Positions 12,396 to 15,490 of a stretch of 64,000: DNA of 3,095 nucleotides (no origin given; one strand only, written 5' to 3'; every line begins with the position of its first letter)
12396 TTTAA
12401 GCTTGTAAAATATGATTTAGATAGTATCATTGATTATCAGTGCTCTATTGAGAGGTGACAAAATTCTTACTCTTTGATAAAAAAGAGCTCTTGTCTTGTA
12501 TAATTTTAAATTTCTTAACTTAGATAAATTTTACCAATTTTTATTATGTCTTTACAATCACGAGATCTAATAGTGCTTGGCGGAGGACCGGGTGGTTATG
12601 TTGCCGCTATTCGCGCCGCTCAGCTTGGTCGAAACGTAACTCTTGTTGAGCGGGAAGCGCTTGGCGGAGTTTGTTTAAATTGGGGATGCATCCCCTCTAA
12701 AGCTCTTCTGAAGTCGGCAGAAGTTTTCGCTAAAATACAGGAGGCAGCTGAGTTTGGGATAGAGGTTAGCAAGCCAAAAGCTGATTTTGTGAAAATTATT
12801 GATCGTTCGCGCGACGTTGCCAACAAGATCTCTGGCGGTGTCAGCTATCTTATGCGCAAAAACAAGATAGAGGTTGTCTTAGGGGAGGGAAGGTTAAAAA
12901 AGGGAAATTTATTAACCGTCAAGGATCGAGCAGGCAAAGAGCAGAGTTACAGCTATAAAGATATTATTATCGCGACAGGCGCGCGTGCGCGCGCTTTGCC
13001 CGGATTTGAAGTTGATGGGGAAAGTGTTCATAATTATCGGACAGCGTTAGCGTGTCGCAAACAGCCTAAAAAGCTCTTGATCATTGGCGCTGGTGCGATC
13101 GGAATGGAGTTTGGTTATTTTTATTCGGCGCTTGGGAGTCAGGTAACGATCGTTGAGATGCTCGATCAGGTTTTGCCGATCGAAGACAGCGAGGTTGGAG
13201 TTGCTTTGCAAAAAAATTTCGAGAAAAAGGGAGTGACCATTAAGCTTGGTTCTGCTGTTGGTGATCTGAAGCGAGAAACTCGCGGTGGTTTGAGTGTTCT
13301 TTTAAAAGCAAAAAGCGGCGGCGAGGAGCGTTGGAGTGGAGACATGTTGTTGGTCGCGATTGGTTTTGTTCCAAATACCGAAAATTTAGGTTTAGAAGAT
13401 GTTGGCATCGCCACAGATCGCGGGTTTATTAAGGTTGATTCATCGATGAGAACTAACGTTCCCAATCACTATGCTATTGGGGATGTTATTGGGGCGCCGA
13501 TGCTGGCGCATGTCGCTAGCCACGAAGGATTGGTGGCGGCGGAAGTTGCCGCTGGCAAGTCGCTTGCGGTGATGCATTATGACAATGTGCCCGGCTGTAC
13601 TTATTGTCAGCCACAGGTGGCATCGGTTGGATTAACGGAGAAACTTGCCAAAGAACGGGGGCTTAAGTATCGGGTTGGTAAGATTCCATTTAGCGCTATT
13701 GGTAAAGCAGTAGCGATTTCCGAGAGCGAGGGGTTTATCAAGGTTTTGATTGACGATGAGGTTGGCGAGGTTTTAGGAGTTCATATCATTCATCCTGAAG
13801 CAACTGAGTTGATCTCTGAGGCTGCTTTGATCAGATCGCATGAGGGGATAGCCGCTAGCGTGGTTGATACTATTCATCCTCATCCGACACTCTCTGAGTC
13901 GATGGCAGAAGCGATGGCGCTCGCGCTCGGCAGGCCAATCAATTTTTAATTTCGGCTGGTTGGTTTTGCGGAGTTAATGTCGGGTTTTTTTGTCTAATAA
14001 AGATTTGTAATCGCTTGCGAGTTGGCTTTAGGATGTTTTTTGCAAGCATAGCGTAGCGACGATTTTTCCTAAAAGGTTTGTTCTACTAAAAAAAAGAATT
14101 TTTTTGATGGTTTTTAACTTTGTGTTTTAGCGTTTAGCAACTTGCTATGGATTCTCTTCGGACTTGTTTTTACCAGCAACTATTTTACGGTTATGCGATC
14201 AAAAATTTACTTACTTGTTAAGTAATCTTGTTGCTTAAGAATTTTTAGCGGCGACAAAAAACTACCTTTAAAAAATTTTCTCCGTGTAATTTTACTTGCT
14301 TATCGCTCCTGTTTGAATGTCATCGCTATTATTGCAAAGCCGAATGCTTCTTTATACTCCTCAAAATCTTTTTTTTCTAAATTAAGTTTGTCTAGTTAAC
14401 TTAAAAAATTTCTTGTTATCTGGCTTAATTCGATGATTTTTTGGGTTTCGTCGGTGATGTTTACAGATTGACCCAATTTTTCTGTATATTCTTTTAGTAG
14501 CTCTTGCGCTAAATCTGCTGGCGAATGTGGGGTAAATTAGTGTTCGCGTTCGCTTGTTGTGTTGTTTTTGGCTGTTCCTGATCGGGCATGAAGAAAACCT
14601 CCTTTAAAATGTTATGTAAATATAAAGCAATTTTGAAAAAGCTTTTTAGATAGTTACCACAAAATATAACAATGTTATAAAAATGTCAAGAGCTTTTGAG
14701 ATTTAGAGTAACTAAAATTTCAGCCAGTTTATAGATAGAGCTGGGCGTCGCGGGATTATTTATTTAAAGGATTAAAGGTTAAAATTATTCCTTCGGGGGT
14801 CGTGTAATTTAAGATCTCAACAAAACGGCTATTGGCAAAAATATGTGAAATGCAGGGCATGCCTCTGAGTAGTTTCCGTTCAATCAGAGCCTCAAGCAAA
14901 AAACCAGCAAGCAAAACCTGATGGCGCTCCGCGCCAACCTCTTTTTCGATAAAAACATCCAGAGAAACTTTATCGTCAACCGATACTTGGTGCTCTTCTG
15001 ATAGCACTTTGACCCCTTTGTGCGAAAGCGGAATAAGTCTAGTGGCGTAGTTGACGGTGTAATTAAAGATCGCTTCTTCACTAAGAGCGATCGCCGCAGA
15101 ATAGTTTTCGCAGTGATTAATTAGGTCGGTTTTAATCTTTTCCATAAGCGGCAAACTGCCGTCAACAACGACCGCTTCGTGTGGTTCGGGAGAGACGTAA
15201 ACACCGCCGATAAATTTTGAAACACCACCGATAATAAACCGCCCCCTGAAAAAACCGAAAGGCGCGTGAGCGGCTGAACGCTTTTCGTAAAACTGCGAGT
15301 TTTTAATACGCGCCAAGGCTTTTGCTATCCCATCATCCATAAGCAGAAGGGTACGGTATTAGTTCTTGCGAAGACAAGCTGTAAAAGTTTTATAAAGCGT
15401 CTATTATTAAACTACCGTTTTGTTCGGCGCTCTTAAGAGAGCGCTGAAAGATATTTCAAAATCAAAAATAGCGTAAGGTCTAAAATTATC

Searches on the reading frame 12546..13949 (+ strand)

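Call 10: search_protein_families(library=pfam, proteins=[window:12546-13949:+], max_evalue=0.001)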
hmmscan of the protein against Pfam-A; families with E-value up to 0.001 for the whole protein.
window:12546-13949:+ (467 aa): 11 families
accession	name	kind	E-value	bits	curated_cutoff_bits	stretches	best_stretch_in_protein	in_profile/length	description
PF07992.20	Pyr_redox_2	-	2.9e-73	247.3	26.1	1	7-328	2-291/291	Pyridine nucleotide-disulphide oxidoreductase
PF02852.28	Pyr_redox_dim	-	1.4e-32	112.6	25.3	1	348-456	1-109/110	Pyridine nucleotide-disulphide oxidoreductase, dimerisation domain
PF00070.33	Pyr_redox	-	7e-24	84.6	22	1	176-253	1-79/82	Pyridine nucleotide-disulphide oxidoreductase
PF13738.12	Pyr_redox_3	-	5.7e-11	42.6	30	1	132-312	120-305/305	Pyridine nucleotide-disulphide oxidoreductase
PF12831.13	FAD_oxidored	-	1.8e-08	34.6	27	1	7-43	1-38/416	FAD dependent oxidoreductase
PF03486.20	HI0933_like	-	4.4e-08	33.3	50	1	7-37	2-32/244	HI0933-like protein Rossmann domain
PF13450.12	NAD_binding_8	-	8.4e-08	32.8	21.9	1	10-44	1-36/68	NAD(P)-binding Rossmann-like domain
PF01266.30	DAO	-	9.7e-08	32.3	27.9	0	7-40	1-35/353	FAD dependent oxidoreductase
PF01134.28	GIDA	-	1e-06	28.5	22.1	1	7-67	1-59/391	Glucose inhibited division protein A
PF00890.30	FAD_binding_2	-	1.2e-06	28.5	20.4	1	7-44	1-38/414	FAD binding domain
PF01262.27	AlaDh_PNT_C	-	0.00012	22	23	0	173-210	27-64/214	Alanine dehydrogenase/PNT, C-terminal domain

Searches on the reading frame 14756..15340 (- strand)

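Call 10: search_protein_families(library=pfam, proteins=[window:14756-15340:-], max_evalue=0.001)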
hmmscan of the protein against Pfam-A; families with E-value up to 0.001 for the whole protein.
window:14756-15340:- (194 aa): 0 families

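Call 16: search_protein_families(library=ncbifam, proteins=[window:14756-15340:-], max_evalue=1)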
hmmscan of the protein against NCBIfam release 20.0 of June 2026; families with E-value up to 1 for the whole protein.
window:14756-15340:- (194 aa): 1 family
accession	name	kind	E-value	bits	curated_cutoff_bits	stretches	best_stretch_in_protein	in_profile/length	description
TIGR01908.1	cas_CXXC_CXXC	equivalog_domain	0.074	12.4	19.4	1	55-155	18-118/308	type I-B CRISPR-associated protein Cas8b1/Cst1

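Call 40: search_protein_families(library=phrogs, proteins=[window:14756-15340:-], max_evalue=0.1)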
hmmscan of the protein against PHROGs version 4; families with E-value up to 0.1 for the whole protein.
window:14756-15340:- (194 aa): 0 families
